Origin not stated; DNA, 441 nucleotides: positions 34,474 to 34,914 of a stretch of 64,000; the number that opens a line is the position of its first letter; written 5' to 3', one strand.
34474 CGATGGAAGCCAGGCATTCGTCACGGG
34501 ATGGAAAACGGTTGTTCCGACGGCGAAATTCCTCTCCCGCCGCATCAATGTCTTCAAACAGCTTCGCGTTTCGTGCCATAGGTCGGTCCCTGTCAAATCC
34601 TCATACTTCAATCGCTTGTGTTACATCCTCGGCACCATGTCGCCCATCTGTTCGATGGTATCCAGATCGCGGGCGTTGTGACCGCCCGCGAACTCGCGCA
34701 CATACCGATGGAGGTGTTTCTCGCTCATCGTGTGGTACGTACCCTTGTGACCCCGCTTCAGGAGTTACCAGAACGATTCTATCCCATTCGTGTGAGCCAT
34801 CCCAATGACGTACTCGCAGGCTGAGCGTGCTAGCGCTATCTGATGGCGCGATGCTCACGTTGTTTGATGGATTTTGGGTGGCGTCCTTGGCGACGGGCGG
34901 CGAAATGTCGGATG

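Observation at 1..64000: Window-wide excess of deletion-type pseudogenes: signature of ongoing genome reduction (or of a problematic assembly)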

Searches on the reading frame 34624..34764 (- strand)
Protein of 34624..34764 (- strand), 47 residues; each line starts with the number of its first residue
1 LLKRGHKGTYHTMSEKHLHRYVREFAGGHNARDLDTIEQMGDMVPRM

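Call 42: search_protein_families(library=pfam, proteins=[window:34624-34764:-], max_evalue=0.1)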
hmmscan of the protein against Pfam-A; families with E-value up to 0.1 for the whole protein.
seq(47 aa): 1 family
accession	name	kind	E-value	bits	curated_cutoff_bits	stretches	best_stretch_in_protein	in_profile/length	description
PF12762.13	DDE_Tnp_IS1595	-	4e-06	27.4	27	1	2-26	125-149/153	ISXO2-like transposase domain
